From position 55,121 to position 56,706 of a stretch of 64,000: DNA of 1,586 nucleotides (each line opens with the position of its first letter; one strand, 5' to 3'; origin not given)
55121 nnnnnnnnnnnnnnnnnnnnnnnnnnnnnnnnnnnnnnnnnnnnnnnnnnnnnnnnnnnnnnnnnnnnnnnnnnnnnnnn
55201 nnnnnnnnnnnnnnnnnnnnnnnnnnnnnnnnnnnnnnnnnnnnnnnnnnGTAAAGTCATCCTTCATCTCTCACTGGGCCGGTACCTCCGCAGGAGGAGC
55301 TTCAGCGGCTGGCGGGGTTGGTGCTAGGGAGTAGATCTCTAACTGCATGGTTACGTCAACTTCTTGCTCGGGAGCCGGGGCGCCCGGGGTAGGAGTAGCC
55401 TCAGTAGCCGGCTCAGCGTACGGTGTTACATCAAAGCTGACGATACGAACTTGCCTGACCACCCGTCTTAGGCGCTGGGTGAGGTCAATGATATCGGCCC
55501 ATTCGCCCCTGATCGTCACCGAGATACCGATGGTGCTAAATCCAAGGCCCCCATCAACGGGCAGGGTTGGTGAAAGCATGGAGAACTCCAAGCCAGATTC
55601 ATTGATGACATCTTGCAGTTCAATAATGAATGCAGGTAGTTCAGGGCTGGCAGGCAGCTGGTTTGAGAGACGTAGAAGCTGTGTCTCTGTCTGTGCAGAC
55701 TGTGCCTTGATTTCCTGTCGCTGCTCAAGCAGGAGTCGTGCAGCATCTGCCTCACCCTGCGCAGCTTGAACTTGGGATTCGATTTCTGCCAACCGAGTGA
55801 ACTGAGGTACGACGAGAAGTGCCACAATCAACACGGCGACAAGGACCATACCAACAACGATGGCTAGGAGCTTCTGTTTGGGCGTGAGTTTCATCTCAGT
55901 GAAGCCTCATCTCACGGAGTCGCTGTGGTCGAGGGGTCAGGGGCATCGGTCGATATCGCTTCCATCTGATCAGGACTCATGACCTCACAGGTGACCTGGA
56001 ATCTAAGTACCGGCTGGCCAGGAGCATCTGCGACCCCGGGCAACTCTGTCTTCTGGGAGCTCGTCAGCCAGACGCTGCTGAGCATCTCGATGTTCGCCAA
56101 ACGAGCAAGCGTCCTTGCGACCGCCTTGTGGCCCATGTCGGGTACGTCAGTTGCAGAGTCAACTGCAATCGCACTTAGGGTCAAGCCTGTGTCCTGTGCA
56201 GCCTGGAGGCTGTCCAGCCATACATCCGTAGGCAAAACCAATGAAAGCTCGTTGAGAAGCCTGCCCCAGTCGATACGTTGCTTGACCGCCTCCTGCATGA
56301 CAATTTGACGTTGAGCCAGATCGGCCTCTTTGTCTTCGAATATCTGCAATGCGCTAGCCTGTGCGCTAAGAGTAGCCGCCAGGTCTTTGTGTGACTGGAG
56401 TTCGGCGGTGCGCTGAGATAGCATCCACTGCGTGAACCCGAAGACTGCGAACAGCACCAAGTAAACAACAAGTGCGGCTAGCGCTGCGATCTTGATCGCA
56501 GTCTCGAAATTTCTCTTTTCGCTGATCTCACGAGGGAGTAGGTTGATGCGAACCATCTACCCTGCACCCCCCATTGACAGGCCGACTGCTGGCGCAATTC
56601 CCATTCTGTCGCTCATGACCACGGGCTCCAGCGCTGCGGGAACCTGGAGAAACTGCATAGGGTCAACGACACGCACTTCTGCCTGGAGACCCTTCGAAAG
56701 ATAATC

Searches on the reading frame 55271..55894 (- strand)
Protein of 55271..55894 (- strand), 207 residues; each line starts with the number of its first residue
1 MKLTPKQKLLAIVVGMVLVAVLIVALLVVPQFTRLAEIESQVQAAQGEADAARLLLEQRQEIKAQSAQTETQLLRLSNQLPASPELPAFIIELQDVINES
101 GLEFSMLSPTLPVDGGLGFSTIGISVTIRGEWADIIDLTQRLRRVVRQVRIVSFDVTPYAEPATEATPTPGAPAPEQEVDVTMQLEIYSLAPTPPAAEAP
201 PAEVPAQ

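Call 25: search_protein_families(library=pfam, proteins=[window:55271-55894:-], max_evalue=1)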
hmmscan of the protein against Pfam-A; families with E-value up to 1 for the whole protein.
window:55271-55894:- (207 aa): 5 families
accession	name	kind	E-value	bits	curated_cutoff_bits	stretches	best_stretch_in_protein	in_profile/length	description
PF04350.18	PilO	-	2.1e-09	38.1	22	1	38-161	4-126/145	Pilus assembly protein, PilO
PF04612.17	T2SSM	-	0.017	15.8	27.8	1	3-71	11-79/160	Type II secretion system (T2SS), protein M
PF07739.18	TipAS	-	0.17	12.8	23.8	1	43-99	14-72/117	TipAS antibiotic-recognition domain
PF09919.14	DUF2149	-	0.18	12.6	27.1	1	14-70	10-67/92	Uncharacterized conserved protein (DUF2149)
PF14584.11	DUF4446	-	0.19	12.2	27.4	1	12-72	4-64/150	Protein of unknown function (DUF4446)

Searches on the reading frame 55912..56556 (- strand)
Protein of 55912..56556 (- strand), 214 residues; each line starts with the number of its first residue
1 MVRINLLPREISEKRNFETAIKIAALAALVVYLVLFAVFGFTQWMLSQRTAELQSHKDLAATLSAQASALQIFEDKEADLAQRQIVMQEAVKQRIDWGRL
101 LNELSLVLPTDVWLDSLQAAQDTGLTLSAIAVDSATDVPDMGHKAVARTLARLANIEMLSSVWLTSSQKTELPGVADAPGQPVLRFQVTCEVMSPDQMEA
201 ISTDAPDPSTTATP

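Call 25: search_protein_families(library=pfam, proteins=[window:55912-56556:-], max_evalue=1)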
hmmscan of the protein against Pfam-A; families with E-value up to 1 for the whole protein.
window:55912-56556:- (214 aa): 1 family
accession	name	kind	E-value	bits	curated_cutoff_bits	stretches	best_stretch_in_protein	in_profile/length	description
PF05137.18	PilN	-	6.1e-08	33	22.8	1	99-192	1-78/78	Fimbrial assembly protein (PilN)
